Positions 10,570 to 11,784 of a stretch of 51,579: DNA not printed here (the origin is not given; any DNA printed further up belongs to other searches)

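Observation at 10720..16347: PPP-family metallophosphatase occupies the Wzb position next to a Tyr-cluster BY-kinase; no LMW-PTP or PHP phosphatase in the locus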

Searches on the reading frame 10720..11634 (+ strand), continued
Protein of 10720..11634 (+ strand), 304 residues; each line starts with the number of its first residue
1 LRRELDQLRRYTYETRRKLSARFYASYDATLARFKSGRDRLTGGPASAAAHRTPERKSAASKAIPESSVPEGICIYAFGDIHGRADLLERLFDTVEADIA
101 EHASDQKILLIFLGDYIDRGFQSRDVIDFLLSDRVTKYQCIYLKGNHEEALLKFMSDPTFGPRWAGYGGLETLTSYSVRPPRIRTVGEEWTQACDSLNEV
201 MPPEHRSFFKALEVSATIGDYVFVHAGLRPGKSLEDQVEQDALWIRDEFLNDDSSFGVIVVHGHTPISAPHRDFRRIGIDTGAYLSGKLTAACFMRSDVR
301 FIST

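Call 36: search_dna_similar(query=window:10720-11634:+, collection=plasmids, mode=protein, max_rows=60, max_evalue=1e-10, rows=spread)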
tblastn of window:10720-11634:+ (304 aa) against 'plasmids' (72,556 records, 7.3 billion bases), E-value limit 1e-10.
Records with a match: 389; places in all: 404; records where one place covers at least 80% of the query: 42.
Best place of each record, by identity: <60% 389.
By first word of the organism name: Sinorhizobium 78; Phaeobacter 59; Lactococcus 52; Rhizobium 44; Pseudosulfitobacter 32; Azospirillum 15; Sulfitobacter 10; Agrobacterium 10; Ensifer 9; Sphingobium 8; and 42 more.
By predicted mobility (MOB-suite, as given by PLSDB): non-mobilizable 230; mobilizable 125; conjugative 34.
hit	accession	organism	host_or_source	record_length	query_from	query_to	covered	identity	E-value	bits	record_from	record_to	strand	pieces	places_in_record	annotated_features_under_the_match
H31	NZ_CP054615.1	Azospirillum oryzae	cell culture,soil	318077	9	304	97%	39.2%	3e-52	191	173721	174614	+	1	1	metallophosphoesterase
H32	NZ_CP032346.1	Azospirillum brasilense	soil sample,Agricultural field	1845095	67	304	78%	45.4%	3e-53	194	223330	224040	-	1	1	record has no annotation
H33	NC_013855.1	Azospirillum sp. B510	-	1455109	67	304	78%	44.5%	1e-54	197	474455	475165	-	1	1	record has no annotation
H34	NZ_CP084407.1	Sphingobium sp. CFD-2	cell culture,soil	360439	60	294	77%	41.8%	3e-36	144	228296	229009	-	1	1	metallophosphoesterase family protein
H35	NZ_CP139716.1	Thalassobaculum sp. OXR-137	Bacterial Culture,hydrothermal vent ...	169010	74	304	76%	42.1%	1e-51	189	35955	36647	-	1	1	metallophosphoesterase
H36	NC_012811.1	Methylorubrum extorquens AM1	-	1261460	53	295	80%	38.1%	3e-33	135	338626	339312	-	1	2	none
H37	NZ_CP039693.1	Agrobacterium larrymoorei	-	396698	17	291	90%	32.9%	2e-38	151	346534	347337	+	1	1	metallophosphoesterase family protein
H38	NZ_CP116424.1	Sulfitobacter faviae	Hexacorallia,culture,Cold water coral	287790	54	302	82%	35.9%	2e-33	136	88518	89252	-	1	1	metallophosphoesterase family protein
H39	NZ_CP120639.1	Rhizobium sp. 32-5/1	Vicia cracca,cell cilture,root nodule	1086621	53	291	79%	36.4%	1e-35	142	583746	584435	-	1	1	record has no annotation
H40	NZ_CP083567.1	Sulfitobacter sp. W027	-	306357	56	302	81%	34.5%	4e-29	124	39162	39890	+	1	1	metallophosphoesterase family protein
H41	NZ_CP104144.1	Rhizobium sullae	Sulla coronaria,cell culture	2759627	34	302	88%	31.3%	2e-25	113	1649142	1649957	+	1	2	record has no annotation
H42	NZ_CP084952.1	Sulfitobacter indolifex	cell culture,Seawater from the North ...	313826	54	302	82%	33.5%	3e-30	127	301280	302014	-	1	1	metallophosphoesterase family protein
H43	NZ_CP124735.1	Agrobacterium larrymoorei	-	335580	74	291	72%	37.8%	8e-39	152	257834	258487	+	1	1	metallophosphoesterase family protein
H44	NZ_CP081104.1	Ruegeria conchae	-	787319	60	303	80%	33.5%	2e-25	113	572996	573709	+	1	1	metallophosphoesterase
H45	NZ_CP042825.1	Rhizobium sp. WL3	Wheat,phyllosphere swab,leaves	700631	74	291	72%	37.3%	2e-36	145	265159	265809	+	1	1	metallophosphoesterase family protein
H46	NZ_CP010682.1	Phaeobacter piscinae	cell culture,rotifer aquaculture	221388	76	304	75%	35.2%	1e-29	125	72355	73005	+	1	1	metallophosphoesterase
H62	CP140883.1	Sinorhizobium meliloti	Medicago lupulina,whole organism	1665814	76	294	72%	33.5%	7e-20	97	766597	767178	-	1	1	metallophosphoesterase family protein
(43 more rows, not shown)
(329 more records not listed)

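Call 37: predict_structure(alignment_id=A2)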
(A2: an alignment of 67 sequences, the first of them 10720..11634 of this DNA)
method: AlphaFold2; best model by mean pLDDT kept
length: 304 residues; sequences in the alignment: 67
mean_pLDDT: 89.3   pTM: 0.78
mean pLDDT of the five models: 89.3, 89.0, 88.7, 88.4, 87.7
residues with pLDDT >= 90: 198; 70-90: 84; 50-70: 10; < 50: 12
segments of 3 or more residues with pLDDT < 50: 47-58
pLDDT, mean of each block of 10 residues (from residue 1): 81 85 86 82 60 48 84 97 94 98 97 91 96 98 97 97 92 96 86 98 98 98 96 94 90 91 83 90 77 96 94
secondary structure, 60 per line:
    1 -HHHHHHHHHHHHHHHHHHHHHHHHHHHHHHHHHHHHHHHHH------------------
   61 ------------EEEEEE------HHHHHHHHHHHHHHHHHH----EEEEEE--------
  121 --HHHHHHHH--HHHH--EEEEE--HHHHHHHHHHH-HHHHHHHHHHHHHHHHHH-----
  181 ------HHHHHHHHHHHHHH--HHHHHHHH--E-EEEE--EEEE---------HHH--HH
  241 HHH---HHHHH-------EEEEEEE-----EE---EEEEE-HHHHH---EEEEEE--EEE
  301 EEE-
elements in order: H2-42 E73-78 H85-102 E107-112 H123-130 H133-136 E139-143 H146-156 H158-175 H187-200 H203-210 E215-218 E221-224 H239-243 H247-251 E259-265 E276-280 H282-286 E290-295 E298-303

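Call 39: get_annotated_region(hit=H10, flank=10000)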
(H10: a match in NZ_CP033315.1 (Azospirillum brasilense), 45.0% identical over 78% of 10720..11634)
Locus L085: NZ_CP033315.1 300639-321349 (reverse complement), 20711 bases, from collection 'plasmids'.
description: Azospirillum brasilense strain Sp 7 plasmid p3, complete sequence
organism: Azospirillum brasilense (NCBI taxid 192)
taxonomy: Bacteria; Pseudomonadota; Alphaproteobacteria; Rhodospirillales; Azospirillaceae; Azospirillum; Azospirillum brasilense
host: -; source: rhizosphere soil of Digitaria decumbans,Agricultural field; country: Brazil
typing (MOB-suite, as given by PLSDB): non-mobilizable
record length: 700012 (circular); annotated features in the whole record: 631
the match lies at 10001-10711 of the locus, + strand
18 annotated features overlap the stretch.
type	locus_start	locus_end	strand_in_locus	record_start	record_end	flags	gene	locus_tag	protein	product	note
CDS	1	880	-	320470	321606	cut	-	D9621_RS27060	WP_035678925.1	MlaE family lipid ABC transporter permease subunit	-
CDS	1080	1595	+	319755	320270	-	-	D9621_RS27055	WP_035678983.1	adenine phosphoribosyltransferase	GO:0009116 - nucleoside metabolic process [Evidence IEA]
CDS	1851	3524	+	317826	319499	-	-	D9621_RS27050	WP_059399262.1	CocE/NonD family hydrolase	GO:0008152 - metabolic process [Evidence IEA]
CDS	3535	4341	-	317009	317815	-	-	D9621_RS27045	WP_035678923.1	Fic family protein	-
CDS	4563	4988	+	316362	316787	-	-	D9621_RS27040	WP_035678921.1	bacteriohemerythrin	-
CDS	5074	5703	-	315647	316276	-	-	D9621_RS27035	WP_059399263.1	BON domain-containing protein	-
CDS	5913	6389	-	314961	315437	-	-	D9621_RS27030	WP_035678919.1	CYTH domain-containing protein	-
CDS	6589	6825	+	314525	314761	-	-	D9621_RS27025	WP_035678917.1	hypothetical protein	-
CDS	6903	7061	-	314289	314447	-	-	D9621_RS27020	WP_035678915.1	DUF3309 family protein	-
CDS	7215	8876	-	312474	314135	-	-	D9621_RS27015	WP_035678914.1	CorA family divalent cation transporter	GO:0055085 - transmembrane transport [Evidence IEA]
CDS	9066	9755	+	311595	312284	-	-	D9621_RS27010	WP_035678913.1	hypothetical protein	-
CDS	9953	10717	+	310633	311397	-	-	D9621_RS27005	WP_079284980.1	metallophosphoesterase family protein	-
CDS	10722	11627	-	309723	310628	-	-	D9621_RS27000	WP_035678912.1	LysR family transcriptional regulator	-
CDS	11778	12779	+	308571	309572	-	-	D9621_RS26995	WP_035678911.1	aldo/keto reductase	-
CDS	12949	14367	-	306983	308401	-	pyk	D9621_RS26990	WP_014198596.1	pyruvate kinase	GO:0006096 - glycolytic process [Evidence IEA]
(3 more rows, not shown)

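Call 40: get_annotated_region(hit=H62, flank=10000)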
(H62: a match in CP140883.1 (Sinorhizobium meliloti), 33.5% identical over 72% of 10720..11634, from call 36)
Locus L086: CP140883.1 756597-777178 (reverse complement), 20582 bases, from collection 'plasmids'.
description: Sinorhizobium meliloti strain ml46 plasmid pSymB, complete sequence
organism: Sinorhizobium meliloti (NCBI taxid 382)
taxonomy: Bacteria; Pseudomonadota; Alphaproteobacteria; Hyphomicrobiales; Rhizobiaceae; Sinorhizobium; Sinorhizobium meliloti
host: -; source: Medicago lupulina,whole organism; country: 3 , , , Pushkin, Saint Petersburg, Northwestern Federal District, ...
typing (MOB-suite, as given by PLSDB): mobilizable; relaxase MOBQ
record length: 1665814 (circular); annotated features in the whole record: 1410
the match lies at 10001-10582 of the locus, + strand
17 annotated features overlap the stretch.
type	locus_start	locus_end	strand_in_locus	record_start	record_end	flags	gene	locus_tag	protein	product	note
CDS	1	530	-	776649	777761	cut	-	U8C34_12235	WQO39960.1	ABC transporter permease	-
CDS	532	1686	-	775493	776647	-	-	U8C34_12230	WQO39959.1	ABC transporter permease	-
CDS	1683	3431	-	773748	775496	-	-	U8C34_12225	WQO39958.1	ATP-binding cassette domain-containing protein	-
CDS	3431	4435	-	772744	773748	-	hlyD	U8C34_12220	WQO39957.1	secretion protein HlyD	-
CDS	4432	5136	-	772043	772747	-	-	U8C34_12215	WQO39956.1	CerR family C-terminal domain-containing protein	-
CDS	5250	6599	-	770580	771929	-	-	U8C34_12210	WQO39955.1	HAMP domain-containing sensor histidine kinase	-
CDS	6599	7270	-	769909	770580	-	-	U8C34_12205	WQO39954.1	response regulator transcription factor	-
CDS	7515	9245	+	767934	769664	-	-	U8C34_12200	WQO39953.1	phosphoethanolamine transferase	-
CDS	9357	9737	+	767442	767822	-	-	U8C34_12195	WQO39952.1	hypothetical protein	-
CDS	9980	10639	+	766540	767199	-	-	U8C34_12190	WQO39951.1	metallophosphoesterase family protein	-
CDS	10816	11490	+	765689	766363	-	-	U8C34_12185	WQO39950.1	HAD family hydrolase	-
CDS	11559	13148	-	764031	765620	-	-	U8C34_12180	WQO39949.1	ABC transporter substrate-binding protein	-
CDS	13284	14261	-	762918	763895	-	-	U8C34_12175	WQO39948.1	hypothetical protein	-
CDS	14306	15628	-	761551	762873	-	-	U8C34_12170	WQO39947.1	glycosyltransferase family 4 protein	-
CDS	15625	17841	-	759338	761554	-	-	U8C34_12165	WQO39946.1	hypothetical protein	-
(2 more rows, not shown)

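Call 42: fold_search(model_id=the predicted structure, library=pdb)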
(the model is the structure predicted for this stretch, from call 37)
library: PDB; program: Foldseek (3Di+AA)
matches with E <= 10: 709; with E <= 0.001: 107
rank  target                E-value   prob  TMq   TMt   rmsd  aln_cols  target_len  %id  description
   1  1g5b_B                2.9e-11  1.00  0.48  0.63   6.3       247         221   20  BACTERIOPHAGE LAMBDA SER/THR PROTEIN PHOSPHATASE (released 2001-03-07)
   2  1g5b_A                5.7e-11  1.00  0.48  0.64   6.6       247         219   21  BACTERIOPHAGE LAMBDA SER/THR PROTEIN PHOSPHATASE (released 2001-03-07)
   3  5vjv                  1.7e-10  1.00  0.55  0.56   4.9       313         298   23  Rhizobiales-like phosphatase 2 (released 2018-03-21)
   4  4j6o_A                3.4e-10  1.00  0.48  0.55   7.2       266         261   22  Crystal Structure of the Phosphatase Domain of C. thermocellum (Bacterial) PnkP (released 2013-04-10)
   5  2qjc                  5.8e-10  1.00  0.51  0.68   4.5       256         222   18  Crystal structure of a putative diadenosine tetraphosphatase (released 2007-07-24)
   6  4j6o_B                1.6e-09  1.00  0.49  0.56   7.2       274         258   22  Crystal Structure of the Phosphatase Domain of C. thermocellum (Bacterial) PnkP (released 2013-04-10)
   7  6czo_A                2.4e-08  1.00  0.46  0.47   6.4       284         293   18  The KNL1-PP1 Holoenzyme (released 2019-01-23)
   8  6tz6_D                2.7e-08  1.00  0.47  0.41   8.7       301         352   20  Crystal Structure of Candida Albicans Calcineurin A, Calcineurin B, FKBP12 and FK506 (Tacrolimus) (released 2019-09-18)
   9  6tz7_A                4.7e-08  1.00  0.46  0.40   6.3       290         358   19  Crystal Structure of Aspergillus fumigatus Calcineurin A, Calcineurin B, FKBP12 and FK506 (Tacrolimus) (released 2019-09-18)
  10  5b8i_A                5.3e-08  1.00  0.47  0.41   5.9       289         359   20  Crystal structure of Calcineurin A and Calcineurin B in complex with FKBP12 and FK506 from Coccidioides immitis RS (released 2015-05-20)
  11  2bcd_A                6.0e-08  1.00  0.41  0.42   8.2       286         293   17  X-ray crystal structure of Protein Phosphatase-1 with the marine toxin motuporin bound (released 2006-01-17)
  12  6tz8_D                6.4e-08  1.00  0.45  0.38   6.9       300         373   18  Crystal structure of Cryptococcus neoformans Calceineurin A, Calcineurin B, and FKBP12 with FK-506 (released 2019-09-18)
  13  6obn_A                6.8e-08  1.00  0.44  0.45   6.4       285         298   18  The crystal structure of coexpressed SDS22:PP1 complex (released 2019-09-18)
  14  6ghm_B                6.8e-08  1.00  0.44  0.45   6.9       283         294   18  Structure of PP1 alpha phosphatase bound to ASPP2 (released 2019-02-27)
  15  1mf8_A                8.2e-08  1.00  0.48  0.42   5.6       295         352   19  Crystal Structure of human calcineurin complexed with cyclosporin A and human cyclophilin (released 2002-10-16)
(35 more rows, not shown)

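Call 43: search_protein_families(library=pfam, proteins=[L006:7123-9555:-, L006:10996-11961:+, L006:11996-13237:-, L026:7651-9705:-, L030:10848-14141:-, L038:10871-13747:-, L028:11061-13142:+, L053:7855-9126:+, L053:10758-11420:+, L043:10763-11812:+], max_evalue=0.001)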
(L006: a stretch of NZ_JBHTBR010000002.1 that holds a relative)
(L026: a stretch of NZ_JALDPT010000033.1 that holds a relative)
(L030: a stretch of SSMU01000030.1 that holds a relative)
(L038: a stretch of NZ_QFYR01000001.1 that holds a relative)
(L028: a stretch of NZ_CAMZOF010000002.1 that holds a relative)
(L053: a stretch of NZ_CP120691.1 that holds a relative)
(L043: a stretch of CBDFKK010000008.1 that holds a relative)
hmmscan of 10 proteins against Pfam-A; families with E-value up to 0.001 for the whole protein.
L006:7123-9555:- (810 aa): 3 families
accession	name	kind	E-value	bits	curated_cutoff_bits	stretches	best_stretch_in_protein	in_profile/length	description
PF05170.20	AsmA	-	4.5e-51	174.8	29.8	1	3-618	3-607/607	AsmA family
PF05359.17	DUF748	-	2.7e-13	49.3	50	1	9-183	19-184/1037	Domain of Unknown Function (DUF748)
PF13116.12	YhdP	-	1.1e-08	33.9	46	1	446-643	964-1167/1224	YhdP protein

L006:10996-11961:+ (321 aa): 2 families
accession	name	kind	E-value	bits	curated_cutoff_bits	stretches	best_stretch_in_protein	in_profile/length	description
PF03466.25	LysR_substrate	-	5.9e-33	114.4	28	1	103-304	5-207/209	LysR substrate binding domain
PF00126.33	HTH_1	-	1.9e-19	69.8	26.6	1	15-72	1-58/60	Bacterial regulatory helix-turn-helix protein, lysR family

L006:11996-13237:- (413 aa): 1 family
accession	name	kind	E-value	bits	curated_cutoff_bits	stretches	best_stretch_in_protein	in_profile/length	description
PF01053.26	Cys_Met_Meta_PP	-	4.1e-98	328.9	27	1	35-409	2-381/381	Cys/Met metabolism PLP-dependent enzyme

L026:7651-9705:- (684 aa): 3 families
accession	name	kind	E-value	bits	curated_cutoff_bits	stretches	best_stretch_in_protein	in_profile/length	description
PF05170.20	AsmA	-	1.9e-46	159.5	29.8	2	193-573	199-605/607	AsmA family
PF05359.17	DUF748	-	7.4e-11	41.3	50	1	36-196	15-173/1037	Domain of Unknown Function (DUF748)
PF13116.12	YhdP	-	1.6e-07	30.1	46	1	37-212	9-175/1224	YhdP protein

L030:10848-14141:- (1097 aa): 4 families
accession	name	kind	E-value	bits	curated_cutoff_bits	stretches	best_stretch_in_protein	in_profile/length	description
PF00476.26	DNA_pol_A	-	7.4e-150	499.6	34.3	1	714-1095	2-381/381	DNA polymerase family A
PF02739.22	5_3_exonuc_N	-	1.2e-55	188.2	34.3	1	167-335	1-164/164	5'-3' exonuclease, N-terminal resolvase-like domain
PF01612.26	DNA_pol_A_exo1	-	1.2e-29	103.8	23.6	1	483-681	1-172/173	3'-5' exonuclease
PF01367.25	5_3_exonuc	-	2.7e-29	102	40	1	336-431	1-96/97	5'-3' exonuclease, C-terminal SAM fold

L038:10871-13747:- (958 aa): 4 families
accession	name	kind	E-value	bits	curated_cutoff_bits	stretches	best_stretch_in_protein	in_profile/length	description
PF00476.26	DNA_pol_A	-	6.9e-153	509.5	34.3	1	575-956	2-381/381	DNA polymerase family A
PF02739.22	5_3_exonuc_N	-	2.4e-56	190.4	34.3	1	31-199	1-164/164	5'-3' exonuclease, N-terminal resolvase-like domain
PF01612.26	DNA_pol_A_exo1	-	2.9e-32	112.3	23.6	1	346-542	1-172/173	3'-5' exonuclease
PF01367.25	5_3_exonuc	-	3.3e-29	101.7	40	1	200-293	1-94/97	5'-3' exonuclease, C-terminal SAM fold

L028:11061-13142:+ (693 aa): 3 families
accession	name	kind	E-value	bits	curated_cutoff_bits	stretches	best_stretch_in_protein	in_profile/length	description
PF02563.21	Poly_export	-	3.1e-20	72.6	28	1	67-140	3-76/77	Polysaccharide biosynthesis/export protein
PF22461.2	SLBB_2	-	3.1e-07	30.8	27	1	149-232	1-79/79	SLBB domain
PF10531.15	SLBB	-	1.8e-06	28.1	27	1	151-200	2-50/55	SLBB domain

L053:7855-9126:+ (423 aa): 0 families

L053:10758-11420:+ (220 aa): 0 families

L043:10763-11812:+ (349 aa): 1 family
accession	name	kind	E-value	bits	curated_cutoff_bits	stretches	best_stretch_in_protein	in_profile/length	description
PF00753.33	Lactamase_B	-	4.6e-12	46.7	22.7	1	109-275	8-196/196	Metallo-beta-lactamase superfamily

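Call 59: get_annotated_region(hit=H45, flank=9000)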
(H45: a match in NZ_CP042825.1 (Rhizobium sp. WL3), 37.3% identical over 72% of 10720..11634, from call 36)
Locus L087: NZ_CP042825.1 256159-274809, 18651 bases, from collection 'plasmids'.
description: Rhizobium sp. WL3 plasmid unnamed2, complete sequence
organism: Rhizobium sp. WL3 (NCBI taxid 2603277)
taxonomy: Bacteria; Pseudomonadota; Alphaproteobacteria; Hyphomicrobiales; Rhizobiaceae; Rhizobium; Rhizobium sp. WL3
host: -; source: Wheat,phyllosphere swab,leaves; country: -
typing (MOB-suite, as given by PLSDB): non-mobilizable
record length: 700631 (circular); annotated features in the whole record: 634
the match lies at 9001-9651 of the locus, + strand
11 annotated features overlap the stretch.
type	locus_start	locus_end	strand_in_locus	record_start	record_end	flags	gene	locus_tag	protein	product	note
CDS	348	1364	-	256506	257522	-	-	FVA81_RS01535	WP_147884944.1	NAD-dependent epimerase/dehydratase family protein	-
CDS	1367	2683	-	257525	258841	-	-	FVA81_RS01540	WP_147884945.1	UDP-glucose/GDP-mannose dehydrogenase family protein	-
CDS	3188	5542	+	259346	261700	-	-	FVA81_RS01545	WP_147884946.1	polysaccharide biosynthesis tyrosine autokinase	GO:0045226 - extracellular polysaccharide biosynthetic process [Evidence IEA]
CDS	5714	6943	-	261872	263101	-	-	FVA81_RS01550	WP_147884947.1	polysaccharide biosynthesis/export family protein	-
CDS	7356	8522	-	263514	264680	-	-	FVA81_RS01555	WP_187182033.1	TIGR03790 family protein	-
CDS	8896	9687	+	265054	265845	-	-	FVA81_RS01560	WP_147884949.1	metallophosphoesterase family protein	-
CDS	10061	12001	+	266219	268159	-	-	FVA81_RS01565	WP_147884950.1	hypothetical protein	-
CDS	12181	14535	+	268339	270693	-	-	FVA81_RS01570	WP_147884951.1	polysaccharide biosynthesis tyrosine autokinase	GO:0045226 - extracellular polysaccharide biosynthetic process [Evidence IEA]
CDS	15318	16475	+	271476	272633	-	gmd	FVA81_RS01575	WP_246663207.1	GDP-mannose 4,6-dehydratase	GO:0000271 - polysaccharide biosynthetic process [Evidence IEA]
CDS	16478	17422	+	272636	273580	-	-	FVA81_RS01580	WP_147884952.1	GDP-L-fucose synthase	-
CDS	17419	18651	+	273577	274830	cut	-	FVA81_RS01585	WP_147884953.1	WcaI family glycosyltransferase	-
